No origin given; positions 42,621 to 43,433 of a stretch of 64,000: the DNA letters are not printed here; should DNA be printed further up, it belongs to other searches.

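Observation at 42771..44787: Self-promoted two-gene operon of an ABC/SMC-type ATPase and a small PD-(D/E)xK nuclease: candidate uncharacterised defence system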

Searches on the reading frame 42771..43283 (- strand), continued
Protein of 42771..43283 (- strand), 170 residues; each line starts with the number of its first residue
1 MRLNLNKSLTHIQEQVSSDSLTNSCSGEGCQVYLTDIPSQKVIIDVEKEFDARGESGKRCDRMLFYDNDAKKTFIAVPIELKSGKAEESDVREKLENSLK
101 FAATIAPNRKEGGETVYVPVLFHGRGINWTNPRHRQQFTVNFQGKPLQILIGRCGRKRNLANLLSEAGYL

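Call 43: find_related_loci(query=A1, collection=genome_contigs, flank=6000)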
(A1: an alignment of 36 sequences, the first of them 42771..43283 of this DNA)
Query A1 (170 aa) in genome_contigs; peptide patterns used: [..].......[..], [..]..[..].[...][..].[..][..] (x = any residue, [..] = any of these).
73 stretches matched a pattern; 41 encode a relative of the query (tblastn E <= 1e-3); 41 distinct loci.
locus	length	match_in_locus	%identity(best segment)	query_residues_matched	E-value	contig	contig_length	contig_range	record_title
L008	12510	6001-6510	96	1-170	2e-111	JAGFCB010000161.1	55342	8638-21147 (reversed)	MAG: Candidatus Poribacteria bacterium isolate SB0101 contig_287, whole genome shotgun sequence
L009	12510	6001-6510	95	1-170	1e-110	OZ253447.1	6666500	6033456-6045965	MAG: Candidatus Poribacteria bacterium isolate c3a381aa-0ed9-4b9f-99fb-31763fcdc289 genome assembly, chromosome: 1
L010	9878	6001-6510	92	1-170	9e-107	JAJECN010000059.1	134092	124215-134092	MAG: Candidatus Poribacteria bacterium isolate jk18xAbins.24 k141_87900, whole genome shotgun sequence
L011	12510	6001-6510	88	1-170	3e-103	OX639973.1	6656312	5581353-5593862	MAG: uncultured Poribacteria bacterium isolate a51c2dcd-0bc8-4832-ac43-f95c9d639ad7 genome assembly, chromosome: 1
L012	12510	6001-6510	84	1-170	9e-96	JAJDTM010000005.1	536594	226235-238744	MAG: Candidatus Poribacteria bacterium isolate jk18x1bzbins.25 k141_618683, whole genome shotgun sequence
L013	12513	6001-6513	79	1-170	9e-91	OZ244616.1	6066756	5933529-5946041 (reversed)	MAG: Candidatus Poribacteria bacterium isolate e5250d40-67f0-410b-965f-0d198546f1b0 genome assembly, chromosome: 1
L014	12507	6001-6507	78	1-170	2e-90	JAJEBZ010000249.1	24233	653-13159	MAG: Candidatus Poribacteria bacterium isolate jk18x9bins.65 k141_530562, whole genome shotgun sequence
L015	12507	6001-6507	77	1-170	8e-90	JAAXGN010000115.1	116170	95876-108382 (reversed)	MAG: Candidatus Poribacteria bacterium isolate Plut_88864 filtered_Plut_88864_genomic_contig_1245, whole genome shotgun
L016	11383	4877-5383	77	1-170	6e-89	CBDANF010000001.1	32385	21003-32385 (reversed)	MAG: Candidatus Poribacteria bacterium isolate cff0d1ac-620d-4255-a141-192642026491 genome assembly, contig: contig_1, w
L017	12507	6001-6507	76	1-170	2e-88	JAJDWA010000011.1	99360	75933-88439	MAG: Candidatus Poribacteria bacterium isolate jk18x22bins.76 k141_684491, whole genome shotgun sequence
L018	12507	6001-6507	76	1-170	1e-88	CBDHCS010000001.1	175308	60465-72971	MAG: Candidatus Poribacteria bacterium isolate 2ff7ea9c-4ed9-48aa-ac60-1c2c21251b56 genome assembly, contig: contig_1, w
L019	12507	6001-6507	79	1-170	4e-88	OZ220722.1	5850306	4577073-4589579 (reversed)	MAG: Candidatus Poribacteria bacterium isolate 09e4b887-e8cc-4912-b364-6afc626817b5 genome assembly, chromosome: 1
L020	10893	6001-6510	75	1-170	3e-86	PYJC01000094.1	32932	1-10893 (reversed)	MAG: Candidatus Poribacteria bacterium isolate PCPOR1 Ga0206387_1094, whole genome shotgun sequence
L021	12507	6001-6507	74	1-170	2e-83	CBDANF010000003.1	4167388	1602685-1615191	MAG: Candidatus Poribacteria bacterium isolate cff0d1ac-620d-4255-a141-192642026491 genome assembly, contig: contig_3, w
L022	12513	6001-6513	72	1-170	8e-83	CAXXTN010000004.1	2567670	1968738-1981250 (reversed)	MAG: Candidatus Poribacteria bacterium isolate 64752d50-abd0-46dd-90db-3fd08d7746be genome assembly, contig: contig_4, w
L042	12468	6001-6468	36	5-164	5e-32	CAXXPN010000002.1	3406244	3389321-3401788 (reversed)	MAG: Alphaproteobacteria bacterium isolate 777528ef-fd8a-40bb-88bf-29da65da1541 genome assembly, contig: contig_2, whole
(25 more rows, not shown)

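Call 45: predict_structure(alignment_id=A2)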
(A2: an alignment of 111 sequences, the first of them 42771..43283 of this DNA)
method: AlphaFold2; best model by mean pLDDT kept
length: 170 residues; sequences in the alignment: 111
mean_pLDDT: 93.8   pTM: 0.90
mean pLDDT of the five models: 93.8, 91.3, 91.3, 90.3, 90.2
residues with pLDDT >= 90: 142; 70-90: 25; 50-70: 2; < 50: 1
segments of 3 or more residues with pLDDT < 50: none
pLDDT, mean of each block of 10 residues (from residue 1): 80 97 96 97 98 97 96 97 93 98 93 92 89 82 97 97 95
secondary structure, 60 per line:
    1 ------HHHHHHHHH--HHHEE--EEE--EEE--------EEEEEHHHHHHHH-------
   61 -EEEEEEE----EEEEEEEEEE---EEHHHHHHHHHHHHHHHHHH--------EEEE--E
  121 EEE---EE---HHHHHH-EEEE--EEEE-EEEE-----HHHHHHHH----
elements in order: H7-15 E25-27 E30-32 E41-45 H46-53 E62-68 E73-82 H88-105 E114-117 E120-123 H132-137 E139-142 E145-148 E150-153 H159-166

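Call 49: fold_search(model_id=the predicted structure, library=pdb)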
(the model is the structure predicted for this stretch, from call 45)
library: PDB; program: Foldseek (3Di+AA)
matches with E <= 10: 528; with E <= 0.001: 0
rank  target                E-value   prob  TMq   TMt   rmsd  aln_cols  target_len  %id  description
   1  1fok_A                5.8e-02  0.66  0.36  0.13   6.2       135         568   12  STRUCTURE OF RESTRICTION ENDONUCLEASE FOKI BOUND TO DNA (released 1997-12-03)
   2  6qnz_B                9.6e-02  0.54  0.29  0.11   5.5       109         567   10  Crystal structure of the site-specific DNA nickase N.BspD6I E418A Mutant (released 2020-03-04)
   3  9ez7_A                1.2e-01  0.23  0.29  0.10  12.4       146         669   10  BsmI (Nicking top mutant) crystallized with Ca2+ and cognate dsDNA (released 2025-04-02)
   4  4f0q_D                1.6e-01  0.47  0.33  0.14  10.1       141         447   12  MspJI Restriction Endonuclease - P21 Form (released 2012-08-08)
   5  9f38_A                1.9e-01  0.20  0.29  0.10  12.4       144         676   10  BsmI (wild-type) crystallized with Ca2+ and cognate dsDNA (released 2025-04-02)
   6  9ezd_A                2.0e-01  0.18  0.29  0.10  12.3       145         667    9  BsmI (Bottom Nicking mutant) crystallized with Mg2+ and cognate dsDNA (Post-reactive complex) (released 2025-04-02)
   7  2fok_A                2.2e-01  0.51  0.39  0.14   6.1       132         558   11  STRUCTURE OF RESTRICTION ENDONUCLEASE FOKI (released 1998-06-17)
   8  8q44_A                2.2e-01  0.44  0.34  0.16   5.7       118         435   11  Crystal structure of cA4-bound Can2 (E364R) in complex with oligo-T DNA (released 2023-11-22)
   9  7vsr_M                2.2e-01  0.35  0.33  0.21   5.9       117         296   10  Structure of McrBC (stalkless mutant) (released 2023-02-15)
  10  2eo0_B                2.2e-01  0.09  0.14  0.17   6.8        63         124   14  Crystal Structure of Holliday Junction Resolvase ST1444 (released 2007-10-02)
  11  6qnz_A                2.5e-01  0.25  0.25  0.09   4.7        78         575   13  Crystal structure of the site-specific DNA nickase N.BspD6I E418A Mutant (released 2020-03-04)
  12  8vx9_A                2.5e-01  0.18  0.31  0.22  11.6       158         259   14  Structure of HamAB apo complex from the Escherichia coli Hachiman defense system (released 2024-03-13)
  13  9ez5_A                2.8e-01  0.20  0.28  0.09  11.1       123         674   10  BsmI (Inactive) crystallized with Mg2+ and cognate dsDNA (released 2025-04-02)
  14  5lhc_B                3.4e-01  0.41  0.32  0.11   5.2       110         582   12  The structure of D456A mutant of Nt.BspD6I nicking endonuclease at 0.24 nm resolution . (released 2017-08-16)
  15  2ewf                  3.6e-01  0.41  0.28  0.09   3.6        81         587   14  Crystal structure of the site-specific DNA nickase N.BspD6I (released 2006-11-21)
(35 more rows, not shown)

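Call 50: fold_search(model_id=the predicted structure, library=viral)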
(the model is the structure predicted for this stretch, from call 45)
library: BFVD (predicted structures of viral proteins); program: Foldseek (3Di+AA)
matches with E <= 10: 642; with E <= 0.001: 0
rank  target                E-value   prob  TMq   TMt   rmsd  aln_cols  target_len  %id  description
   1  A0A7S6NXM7            2.7e-03  0.69  0.29  0.26  16.8       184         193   10  Uncharacterized protein [Bathycoccus sp. RCC716 virus 1]
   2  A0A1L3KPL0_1          1.1e-02  0.60  0.29  0.06  15.1       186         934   13  RNA-dependent RNA polymerase (Fragment) [Hubei bunya-like virus 6]
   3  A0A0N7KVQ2            1.2e-02  0.63  0.24  0.25   6.8        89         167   13  (no name in the UniProt tables at hand)
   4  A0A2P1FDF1            2.1e-02  0.98  0.33  0.33   3.8        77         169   10  (no name in the UniProt tables at hand)
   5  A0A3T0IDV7            2.1e-02  0.33  0.26  0.07  12.4       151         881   11  (no name in the UniProt tables at hand)
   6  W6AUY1                2.4e-02  0.25  0.18  0.19  10.4        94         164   16  (no name in the UniProt tables at hand)
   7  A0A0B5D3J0            3.3e-02  0.60  0.32  0.17  10.4       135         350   18  ORF20 [macacine gammaherpesvirus 12]
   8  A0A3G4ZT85            3.5e-02  0.47  0.29  0.23   9.1       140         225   10  Uncharacterized protein [Edafosvirus sp.]
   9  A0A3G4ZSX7            4.0e-02  0.85  0.41  0.12   6.0       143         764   11  Superfamily II DNA or RNA helicase [Terrestrivirus sp.]
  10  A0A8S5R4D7            4.2e-02  0.66  0.33  0.27   7.2       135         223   11  Uncharacterized protein [Podoviridae sp. ct8nN1]
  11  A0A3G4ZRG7            5.1e-02  0.57  0.29  0.06   6.8       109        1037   16  DEAD/SNF2-like helicase [Terrestrivirus sp.]
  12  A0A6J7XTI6            5.4e-02  0.33  0.24  0.20   6.5       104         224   16  Uncharacterized protein [uncultured Caudovirales phage]
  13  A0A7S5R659            5.4e-02  0.30  0.25  0.13  11.3       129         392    8  (no name in the UniProt tables at hand)
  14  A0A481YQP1            5.4e-02  0.23  0.27  0.20  12.1       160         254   11  Uncharacterized protein [Marseillevirus LCMAC101]
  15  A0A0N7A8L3            5.8e-02  0.25  0.22  0.21   8.2       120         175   10  (no name in the UniProt tables at hand)
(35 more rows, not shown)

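Call 59: search_dna_similar(query=window:42771-43283:-, collection=plasmids, mode=protein, max_evalue=1, max_rows=25)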
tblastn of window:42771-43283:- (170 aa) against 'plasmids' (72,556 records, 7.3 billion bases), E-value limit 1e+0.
No match.

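Call 74: search_protein_families(library=padloc, alignment_id=A4, max_evalue=0.00001)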
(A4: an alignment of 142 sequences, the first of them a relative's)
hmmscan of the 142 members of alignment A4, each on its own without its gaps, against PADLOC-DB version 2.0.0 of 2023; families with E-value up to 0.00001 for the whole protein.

A. member 1, L002:4277-4897:+ (206 aa): 0 families

B. families by the number of members that match (of 142 scanned): 233 families (the first 25 are shown)
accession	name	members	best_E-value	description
PDLC04134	mad2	10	3.2e-18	mads_2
PDLC02960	RT-Protease_XI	6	8.3e-23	single gene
PDLC02959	RT-Protease_XI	6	2e-21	single gene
PDLC03339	MTase_II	5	5.4e-53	Type II methyltransferase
PDLC03371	MTase_II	5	6.2e-44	Type II methyltransferase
PDLC03299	MTase_II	5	2.2e-42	Type II methyltransferase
PDLC03216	MTase_II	5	9.6e-23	Type II methyltransferase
PDLC03738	oMTase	5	4.9e-21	orphan methyltransferase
PDLC04832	PDC-S03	5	1e-20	-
PDLC03238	MTase_II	5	3.2e-20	Type II methyltransferase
PDLC04833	PDC-S03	5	1.4e-18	-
PDLC03021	MTase_I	5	1.1e-13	Type I methyltransferase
PDLC04834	PDC-S03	5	1.3e-10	-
PDLC04593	PDC-M35A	5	3.4e-09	-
PDLC03855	LmuA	5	4.1e-09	-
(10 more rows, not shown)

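Call 75: search_protein_families(library=pfam, alignment_id=A4, max_evalue=0.00001)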
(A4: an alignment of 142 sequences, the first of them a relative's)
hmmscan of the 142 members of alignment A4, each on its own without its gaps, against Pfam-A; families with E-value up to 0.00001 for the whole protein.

A. member 1, L002:4277-4897:+ (206 aa): 4 families
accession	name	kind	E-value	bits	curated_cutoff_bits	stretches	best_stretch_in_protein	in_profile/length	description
PF00578.27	AhpC-TSA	-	9.1e-19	68.1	26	1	32-151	2-123/124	AhpC/TSA family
PF08534.16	Redoxin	-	2.3e-14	53.9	26.6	1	33-162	4-140/148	Redoxin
PF13905.12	Thioredoxin_8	-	7.3e-09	36.3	27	1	58-146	2-91/94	Thioredoxin-like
PF13098.12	Thioredoxin_2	-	7e-06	26.8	27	0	55-158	3-98/104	Thioredoxin-like domain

B. families by the number of members that match (of 142 scanned): 106 families (the first 25 are shown)
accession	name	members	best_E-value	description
PF13414.12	TPR_11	6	2.5e-61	TPR repeat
PF00515.34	TPR_1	6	7.9e-57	Tetratricopeptide repeat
PF13181.12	TPR_8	6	1.9e-44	Tetratricopeptide repeat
PF07719.23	TPR_2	6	9e-44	Tetratricopeptide repeat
PF13371.12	TPR_9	6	3.2e-39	Tetratricopeptide repeat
PF13431.12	TPR_17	6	4.2e-33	Tetratricopeptide repeat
PF13365.12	Trypsin_2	6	7.1e-32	Trypsin-like peptidase domain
PF02823.21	ATP-synt_DE_N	6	1.1e-25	ATP synthase, Delta/Epsilon chain, beta-sandwich domain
PF13432.12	TPR_16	6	1.4e-25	Tetratricopeptide repeat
PF13424.12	TPR_12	6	6.9e-18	Tetratricopeptide repeat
PF00089.32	Trypsin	6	1.1e-13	Trypsin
PF00401.25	ATP-synt_DE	6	1.4e-13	ATP synthase, Delta/Epsilon chain, long alpha-helix domain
PF05685.18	Uma2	5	1e-35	Putative restriction endonuclease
PF02384.22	N6_Mtase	5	1.5e-32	N-6 DNA Methylase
PF01168.26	Ala_racemase_N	5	7.5e-23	Alanine racemase, N-terminal domain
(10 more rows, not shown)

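Call 83: search_protein_families(library=padloc, proteins=[L005:4452-6008:+, L005:6001-6480:+, L042:4481-6004:+, L042:6001-6471:+], max_evalue=0.001)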
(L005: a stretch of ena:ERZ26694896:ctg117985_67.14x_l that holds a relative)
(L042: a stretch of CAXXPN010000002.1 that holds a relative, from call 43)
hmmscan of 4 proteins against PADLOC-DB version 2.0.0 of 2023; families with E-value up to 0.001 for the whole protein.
L005:4452-6008:+ (518 aa): 92 families (the best 25 are shown)
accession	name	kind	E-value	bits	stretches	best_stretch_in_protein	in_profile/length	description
PDLC04033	PD-T4-4_A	-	6.9e-38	129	2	322-494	275-446/460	-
PDLC04664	PDC-M47A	-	2.6e-28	97.2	1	322-429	271-373/461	-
PDLC04032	PD-T4-4_A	-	6.9e-27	92.5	2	361-437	330-406/474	-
PDLC03878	NsnB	-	1.5e-24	85.5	1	150-479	61-320/345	-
PDLC02979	AriA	-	4.8e-23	80.6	2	335-421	290-372/373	-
PDLC04214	HEC-02A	-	7.7e-15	53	1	291-424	157-284/338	-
PDLC02980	AriA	-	8.6e-15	53.5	1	323-421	220-302/304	-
PDLC02358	Old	-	2.5e-14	51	1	377-422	284-329/578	Old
PDLC04213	HEC-02A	-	3.6e-14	51.1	1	287-425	148-279/337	-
PDLC04707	PDC-M55A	-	2.6e-13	47.8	1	296-435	219-362/421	-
PDLC04710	PDC-M56A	-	1.9e-12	44.8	2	379-422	242-285/382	-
PDLC02981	AriAB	-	4.4e-11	40.2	1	327-424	281-379/694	-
PDLC02914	ATPase-Toprim_I-B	-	3.1e-10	37.8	1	367-421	192-247/443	-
PDLC00096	GajA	-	4.5e-10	36.9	1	378-421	289-336/630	AAA ATPase domain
PDLC04178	HEC-01A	-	5.9e-10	36.7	1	377-422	287-331/399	-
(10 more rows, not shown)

L005:6001-6480:+ (159 aa): 0 families

L042:4481-6004:+ (507 aa): 64 families (the best 25 are shown)
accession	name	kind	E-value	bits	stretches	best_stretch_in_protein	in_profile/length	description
PDLC04033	PD-T4-4_A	-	3e-38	130.2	2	331-492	287-453/460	-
PDLC04664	PDC-M47A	-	1.7e-29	101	2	315-430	273-383/461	-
PDLC04032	PD-T4-4_A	-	6e-26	89.4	2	342-421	320-399/474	-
PDLC02979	AriA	-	6.8e-23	80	2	339-412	291-372/373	-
PDLC03878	NsnB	-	1.6e-21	75.4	1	361-441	233-292/345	-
PDLC04710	PDC-M56A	-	7.6e-14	49.5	2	372-416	244-288/382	-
PDLC04214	HEC-02A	-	3.8e-13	47.4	2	315-425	189-294/338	-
PDLC02980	AriA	-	9e-13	46.8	1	302-410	220-300/304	-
PDLC02358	Old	-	1.4e-12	45.2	1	371-414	287-330/578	Old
PDLC00067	GajA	-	7.8e-11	39.1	1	372-412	308-345/604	AAA ATPase domain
PDLC04707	PDC-M55A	-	1.6e-10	38.6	1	372-415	307-351/421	-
PDLC04178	HEC-01A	-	1.8e-10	38.4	1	367-413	286-331/399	-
PDLC00094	GajA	-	2.7e-10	37.3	1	372-446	304-374/569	AAA ATPase domain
PDLC04179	HEC-01A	-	1.2e-09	35.9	1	359-414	350-406/459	-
PDLC04213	HEC-02A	-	1.5e-09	35.9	1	367-421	230-284/337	-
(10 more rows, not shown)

L042:6001-6471:+ (157 aa): 3 families
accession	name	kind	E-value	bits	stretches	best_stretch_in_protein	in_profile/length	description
PDLC04668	PDC-M47B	-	9.8e-07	26.7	1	23-95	35-114/186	-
PDLC04665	PDC-M47B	-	8.1e-05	20.3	1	29-93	45-114/202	-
PDLC04037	PD-T4-4_B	-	0.00059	17.6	0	52-150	78-180/190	-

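Call 91: find_encoding_contigs(protein=P0340, flank=5000, max_places=2)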
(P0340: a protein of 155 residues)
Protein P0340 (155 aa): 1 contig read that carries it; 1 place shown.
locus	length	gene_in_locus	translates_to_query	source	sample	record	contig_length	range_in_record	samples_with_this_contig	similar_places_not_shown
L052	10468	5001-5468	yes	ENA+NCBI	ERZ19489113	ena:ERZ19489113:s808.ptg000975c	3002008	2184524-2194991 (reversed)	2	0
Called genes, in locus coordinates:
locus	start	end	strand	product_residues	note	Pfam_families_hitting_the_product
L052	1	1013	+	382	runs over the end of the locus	PF07394:DUF1501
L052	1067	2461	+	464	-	PF08811:DUF1800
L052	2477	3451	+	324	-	PF08450:SGL (faint), PF17170:DUF5128 (faint), PF01436:NHL (weak)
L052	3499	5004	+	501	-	PF13175:AAA_15, PF13304:AAA_21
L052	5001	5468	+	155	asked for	-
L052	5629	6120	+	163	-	PF12728:HTH_17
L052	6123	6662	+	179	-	-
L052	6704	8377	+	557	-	-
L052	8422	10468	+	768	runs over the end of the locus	PF01145:Band_7, PF07774:EMC1_C (faint), PF13360:PQQ_2, PF13570:Beta-prop_ACSF4, PF13360:PQQ_2, PF01011:PQQ (weak), PF13360:PQQ_2, PF13570:Beta-prop_ACSF4, +1 more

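Call 92: find_encoding_contigs(protein=P0370, flank=5000, max_places=2)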
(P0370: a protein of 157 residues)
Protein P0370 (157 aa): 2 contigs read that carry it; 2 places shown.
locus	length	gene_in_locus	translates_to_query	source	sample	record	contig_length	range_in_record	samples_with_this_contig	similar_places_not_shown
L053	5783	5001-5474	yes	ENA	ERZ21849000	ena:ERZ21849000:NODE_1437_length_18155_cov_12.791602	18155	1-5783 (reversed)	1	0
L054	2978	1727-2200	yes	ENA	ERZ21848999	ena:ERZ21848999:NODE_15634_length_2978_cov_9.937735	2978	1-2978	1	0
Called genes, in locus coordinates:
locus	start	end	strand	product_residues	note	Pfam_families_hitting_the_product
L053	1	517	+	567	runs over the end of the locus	PF01425:Amidase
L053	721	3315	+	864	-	-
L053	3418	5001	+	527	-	PF13304:AAA_21, PF13175:AAA_15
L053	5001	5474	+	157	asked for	-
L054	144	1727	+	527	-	PF13304:AAA_21, PF13175:AAA_15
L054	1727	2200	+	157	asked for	-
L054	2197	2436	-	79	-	-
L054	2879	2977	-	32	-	?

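Call 93: find_encoding_contigs(protein=P0256, flank=5000, max_places=2)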
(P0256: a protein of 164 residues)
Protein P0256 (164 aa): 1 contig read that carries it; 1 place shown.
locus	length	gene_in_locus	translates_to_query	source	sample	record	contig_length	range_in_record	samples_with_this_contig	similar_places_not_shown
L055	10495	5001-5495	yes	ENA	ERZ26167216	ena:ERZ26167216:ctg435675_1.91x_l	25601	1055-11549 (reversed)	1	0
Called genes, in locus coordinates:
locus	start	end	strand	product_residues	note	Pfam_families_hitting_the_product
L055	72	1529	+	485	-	PF13175:AAA_15, PF13304:AAA_21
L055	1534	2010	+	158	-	-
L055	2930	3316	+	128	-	PF13683:rve_3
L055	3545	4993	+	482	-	PF13175:AAA_15, PF13476:AAA_23 (weak), PF13304:AAA_21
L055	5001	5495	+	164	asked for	-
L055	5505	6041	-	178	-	PF13378:MR_MLE_C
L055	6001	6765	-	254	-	PF02746:MR_MLE_N (weak), PF13378:MR_MLE_C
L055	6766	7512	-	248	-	PF00246:Peptidase_M14, PF10994:DUF2817, PF24827:AstE_AspA_cat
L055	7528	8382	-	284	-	PF03737:RraA-like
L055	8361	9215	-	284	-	PF01261:AP_endonuc_2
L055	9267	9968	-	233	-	PF05721:PhyH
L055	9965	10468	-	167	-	PF02894:GFO_IDH_MocA_C (weak)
